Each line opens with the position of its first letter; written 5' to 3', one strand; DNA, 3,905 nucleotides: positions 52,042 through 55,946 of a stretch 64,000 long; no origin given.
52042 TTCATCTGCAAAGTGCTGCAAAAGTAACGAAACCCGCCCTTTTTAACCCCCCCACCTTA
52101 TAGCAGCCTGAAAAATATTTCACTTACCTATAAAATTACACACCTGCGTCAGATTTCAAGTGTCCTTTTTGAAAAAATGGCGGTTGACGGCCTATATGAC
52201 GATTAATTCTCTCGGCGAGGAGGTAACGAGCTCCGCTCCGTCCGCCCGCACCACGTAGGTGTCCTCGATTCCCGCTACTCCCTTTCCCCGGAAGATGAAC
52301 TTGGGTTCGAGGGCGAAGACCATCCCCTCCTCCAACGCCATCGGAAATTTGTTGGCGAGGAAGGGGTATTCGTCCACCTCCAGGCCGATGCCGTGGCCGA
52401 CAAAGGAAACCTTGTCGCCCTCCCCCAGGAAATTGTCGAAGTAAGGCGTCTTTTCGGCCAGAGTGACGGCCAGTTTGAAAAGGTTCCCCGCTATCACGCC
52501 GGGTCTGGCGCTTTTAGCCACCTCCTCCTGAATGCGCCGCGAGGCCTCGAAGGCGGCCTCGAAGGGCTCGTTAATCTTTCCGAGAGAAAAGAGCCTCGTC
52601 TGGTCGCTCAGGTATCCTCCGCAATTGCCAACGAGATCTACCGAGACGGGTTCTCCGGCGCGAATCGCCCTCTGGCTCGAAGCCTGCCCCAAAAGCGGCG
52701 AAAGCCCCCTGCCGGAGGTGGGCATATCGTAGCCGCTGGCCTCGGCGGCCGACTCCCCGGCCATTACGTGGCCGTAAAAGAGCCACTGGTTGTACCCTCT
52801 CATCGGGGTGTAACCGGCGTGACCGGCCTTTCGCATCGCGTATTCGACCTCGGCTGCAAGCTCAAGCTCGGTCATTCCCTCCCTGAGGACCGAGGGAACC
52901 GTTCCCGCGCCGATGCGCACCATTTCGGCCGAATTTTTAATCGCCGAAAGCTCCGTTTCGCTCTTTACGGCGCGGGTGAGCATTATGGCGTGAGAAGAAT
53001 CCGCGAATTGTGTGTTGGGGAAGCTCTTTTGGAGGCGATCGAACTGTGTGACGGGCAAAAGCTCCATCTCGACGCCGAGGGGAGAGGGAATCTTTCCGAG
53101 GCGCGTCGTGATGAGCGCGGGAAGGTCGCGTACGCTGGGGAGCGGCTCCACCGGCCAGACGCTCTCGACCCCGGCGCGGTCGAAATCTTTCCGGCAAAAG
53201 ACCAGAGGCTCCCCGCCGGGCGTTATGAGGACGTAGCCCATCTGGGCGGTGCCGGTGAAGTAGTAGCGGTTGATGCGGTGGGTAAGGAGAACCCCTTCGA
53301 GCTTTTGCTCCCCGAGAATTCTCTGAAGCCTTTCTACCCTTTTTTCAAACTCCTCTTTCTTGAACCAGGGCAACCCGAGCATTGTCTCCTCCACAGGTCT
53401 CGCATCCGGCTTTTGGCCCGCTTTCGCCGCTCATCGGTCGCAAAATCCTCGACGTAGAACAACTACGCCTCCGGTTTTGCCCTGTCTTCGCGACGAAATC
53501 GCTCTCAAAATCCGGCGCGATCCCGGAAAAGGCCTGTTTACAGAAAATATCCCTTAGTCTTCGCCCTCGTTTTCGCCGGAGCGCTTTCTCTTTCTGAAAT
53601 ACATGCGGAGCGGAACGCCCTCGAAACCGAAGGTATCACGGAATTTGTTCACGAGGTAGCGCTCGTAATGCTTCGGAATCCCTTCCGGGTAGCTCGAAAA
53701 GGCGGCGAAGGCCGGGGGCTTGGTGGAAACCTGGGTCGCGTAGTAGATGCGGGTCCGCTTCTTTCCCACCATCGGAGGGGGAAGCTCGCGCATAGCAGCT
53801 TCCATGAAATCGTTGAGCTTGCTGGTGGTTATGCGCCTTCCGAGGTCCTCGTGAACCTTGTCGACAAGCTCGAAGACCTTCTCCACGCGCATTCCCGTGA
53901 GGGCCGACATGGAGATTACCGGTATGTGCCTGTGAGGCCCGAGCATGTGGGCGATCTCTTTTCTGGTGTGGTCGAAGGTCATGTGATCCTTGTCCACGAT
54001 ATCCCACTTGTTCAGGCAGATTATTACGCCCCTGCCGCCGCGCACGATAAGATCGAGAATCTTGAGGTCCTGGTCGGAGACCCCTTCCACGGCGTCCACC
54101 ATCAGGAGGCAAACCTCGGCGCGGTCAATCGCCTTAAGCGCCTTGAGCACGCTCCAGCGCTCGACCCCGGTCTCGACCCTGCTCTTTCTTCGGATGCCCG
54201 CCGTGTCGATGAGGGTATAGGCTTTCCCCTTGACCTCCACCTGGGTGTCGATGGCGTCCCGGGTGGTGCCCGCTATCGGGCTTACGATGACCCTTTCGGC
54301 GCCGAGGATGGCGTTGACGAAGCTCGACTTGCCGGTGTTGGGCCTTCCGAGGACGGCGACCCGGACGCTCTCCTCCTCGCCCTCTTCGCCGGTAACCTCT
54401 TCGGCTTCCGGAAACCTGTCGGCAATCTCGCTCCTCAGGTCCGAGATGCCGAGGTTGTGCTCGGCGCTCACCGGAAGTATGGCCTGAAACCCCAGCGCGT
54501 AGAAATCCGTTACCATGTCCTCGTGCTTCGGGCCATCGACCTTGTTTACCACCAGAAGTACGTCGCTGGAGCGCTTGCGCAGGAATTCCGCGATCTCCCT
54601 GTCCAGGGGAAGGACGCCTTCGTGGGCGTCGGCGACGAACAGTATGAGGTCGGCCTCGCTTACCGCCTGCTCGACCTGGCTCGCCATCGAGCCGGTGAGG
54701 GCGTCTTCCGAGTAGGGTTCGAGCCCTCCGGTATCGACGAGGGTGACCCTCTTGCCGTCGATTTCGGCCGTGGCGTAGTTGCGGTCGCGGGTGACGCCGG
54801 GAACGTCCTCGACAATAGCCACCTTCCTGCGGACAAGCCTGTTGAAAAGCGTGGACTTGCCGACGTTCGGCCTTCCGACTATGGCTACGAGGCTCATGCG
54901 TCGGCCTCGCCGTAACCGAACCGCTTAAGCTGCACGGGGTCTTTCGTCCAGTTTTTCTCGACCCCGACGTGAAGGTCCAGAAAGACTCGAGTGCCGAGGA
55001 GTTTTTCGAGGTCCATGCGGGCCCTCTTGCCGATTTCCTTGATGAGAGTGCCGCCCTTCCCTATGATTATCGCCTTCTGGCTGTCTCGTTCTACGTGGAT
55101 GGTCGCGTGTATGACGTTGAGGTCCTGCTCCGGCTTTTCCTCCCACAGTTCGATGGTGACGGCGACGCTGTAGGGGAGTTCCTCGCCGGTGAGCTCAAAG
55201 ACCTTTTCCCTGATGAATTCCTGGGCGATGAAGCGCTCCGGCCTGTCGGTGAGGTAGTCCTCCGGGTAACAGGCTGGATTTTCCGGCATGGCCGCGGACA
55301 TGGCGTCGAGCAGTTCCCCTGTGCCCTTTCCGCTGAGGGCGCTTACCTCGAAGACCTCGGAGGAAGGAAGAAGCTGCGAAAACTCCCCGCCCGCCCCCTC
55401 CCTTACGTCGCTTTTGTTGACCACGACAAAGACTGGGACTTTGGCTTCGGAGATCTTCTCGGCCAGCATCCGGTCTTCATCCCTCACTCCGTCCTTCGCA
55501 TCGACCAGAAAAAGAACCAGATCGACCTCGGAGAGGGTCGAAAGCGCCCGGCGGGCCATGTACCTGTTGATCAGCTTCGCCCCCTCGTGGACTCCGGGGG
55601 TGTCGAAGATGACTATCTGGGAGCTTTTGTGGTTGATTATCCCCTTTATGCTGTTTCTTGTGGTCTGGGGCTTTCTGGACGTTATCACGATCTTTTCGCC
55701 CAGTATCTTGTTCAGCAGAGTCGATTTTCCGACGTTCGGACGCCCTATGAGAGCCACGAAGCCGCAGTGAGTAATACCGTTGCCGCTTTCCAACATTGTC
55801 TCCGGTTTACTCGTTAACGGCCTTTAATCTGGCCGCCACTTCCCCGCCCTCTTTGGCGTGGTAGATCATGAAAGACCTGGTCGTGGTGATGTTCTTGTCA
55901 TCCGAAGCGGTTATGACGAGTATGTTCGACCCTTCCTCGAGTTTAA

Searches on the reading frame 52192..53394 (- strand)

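Call 72: search_protein_families(library=pfam, proteins=[window:52192-53394:-], max_evalue=0.00001)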
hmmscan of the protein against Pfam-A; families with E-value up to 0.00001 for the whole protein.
window:52192-53394:- (400 aa): 2 families
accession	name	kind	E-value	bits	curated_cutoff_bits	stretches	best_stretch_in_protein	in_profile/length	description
PF00557.29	Peptidase_M24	-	2.7e-40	138.8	23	1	151-383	2-207/208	Metallopeptidase family M24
PF01321.24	Creatinase_N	-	5.6e-19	69.4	22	1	19-143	1-128/128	Creatinase/Prolidase N-terminal domain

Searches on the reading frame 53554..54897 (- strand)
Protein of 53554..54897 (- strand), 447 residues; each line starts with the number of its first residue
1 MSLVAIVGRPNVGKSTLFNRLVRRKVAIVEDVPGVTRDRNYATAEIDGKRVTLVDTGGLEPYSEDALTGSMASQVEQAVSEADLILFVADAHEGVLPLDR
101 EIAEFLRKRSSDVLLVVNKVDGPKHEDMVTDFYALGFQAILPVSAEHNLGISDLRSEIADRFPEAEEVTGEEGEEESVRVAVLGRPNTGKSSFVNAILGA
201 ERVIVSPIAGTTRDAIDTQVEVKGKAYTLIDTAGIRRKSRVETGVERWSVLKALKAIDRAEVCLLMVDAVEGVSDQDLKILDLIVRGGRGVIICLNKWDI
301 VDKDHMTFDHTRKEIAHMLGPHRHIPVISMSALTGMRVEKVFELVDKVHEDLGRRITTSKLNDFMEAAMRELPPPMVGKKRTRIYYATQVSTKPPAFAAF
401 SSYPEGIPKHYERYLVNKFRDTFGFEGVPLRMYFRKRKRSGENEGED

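Call 72: search_protein_families(library=pfam, proteins=[window:53554-54897:-], max_evalue=0.00001)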
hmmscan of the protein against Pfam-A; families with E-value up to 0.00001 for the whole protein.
window:53554-54897:- (447 aa): 8 families
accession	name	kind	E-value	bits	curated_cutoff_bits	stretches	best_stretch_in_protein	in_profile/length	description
PF01926.29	MMR_HSR1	-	1.3e-59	199.6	21.9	2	4-119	2-113/113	50S ribosome-binding GTPase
PF14714.11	KH_dom-like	-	2.8e-30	104.9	27.3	1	355-435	1-81/81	KH-domain-like of EngA bacterial GTPase enzymes, C-terminal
PF02421.24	FeoB_N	-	7.4e-29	100.7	27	2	4-157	3-155/156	Ferrous iron transport protein B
PF00009.33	GTP_EFTU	-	8.1e-27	94.5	26.5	2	210-348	54-185/188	Elongation factor Tu GTP binding domain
PF00350.29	Dynamin_N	-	1.6e-16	61.2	27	0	180-213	1-33/168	Dynamin family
PF04548.22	AIG1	-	8.1e-11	42.1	27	0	179-284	2-107/212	AIG1 family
PF03193.22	RsgA_GTPase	-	1.3e-10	41.8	30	0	80-236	21-169/174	RsgA GTPase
PF00071.28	Ras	-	5e-10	39.6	21.6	0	4-124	2-118/162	Ras family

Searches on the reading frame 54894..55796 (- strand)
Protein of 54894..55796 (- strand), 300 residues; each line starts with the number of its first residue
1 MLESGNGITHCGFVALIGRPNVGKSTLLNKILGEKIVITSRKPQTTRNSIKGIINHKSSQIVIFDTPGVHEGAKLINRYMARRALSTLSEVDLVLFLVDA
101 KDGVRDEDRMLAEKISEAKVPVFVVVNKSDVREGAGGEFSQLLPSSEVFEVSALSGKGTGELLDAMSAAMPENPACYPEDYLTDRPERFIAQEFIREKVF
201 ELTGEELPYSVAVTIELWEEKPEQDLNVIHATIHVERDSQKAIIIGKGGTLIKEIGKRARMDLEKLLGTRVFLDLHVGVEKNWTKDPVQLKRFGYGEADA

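Call 72: search_protein_families(library=pfam, proteins=[window:54894-55796:-], max_evalue=0.00001)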
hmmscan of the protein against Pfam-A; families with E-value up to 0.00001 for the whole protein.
window:54894-55796:- (300 aa): 7 families
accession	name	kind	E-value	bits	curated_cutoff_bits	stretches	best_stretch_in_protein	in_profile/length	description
PF01926.29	MMR_HSR1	-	1.4e-29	102.9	21.9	1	14-128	2-113/113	50S ribosome-binding GTPase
PF07650.23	KH_2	-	5.3e-18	65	22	1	206-283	1-77/78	KH domain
PF02421.24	FeoB_N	-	4.3e-15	56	27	1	14-165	3-155/156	Ferrous iron transport protein B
PF00350.29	Dynamin_N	-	7e-12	46.1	27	0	14-47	1-34/168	Dynamin family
PF00009.33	GTP_EFTU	-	2.6e-11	43.9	26.5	1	16-171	8-187/188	Elongation factor Tu GTP binding domain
PF04548.22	AIG1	-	4.3e-07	29.9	27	1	15-117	4-109/212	AIG1 family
PF03193.22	RsgA_GTPase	-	1.4e-06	28.7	30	0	13-71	108-170/174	RsgA GTPase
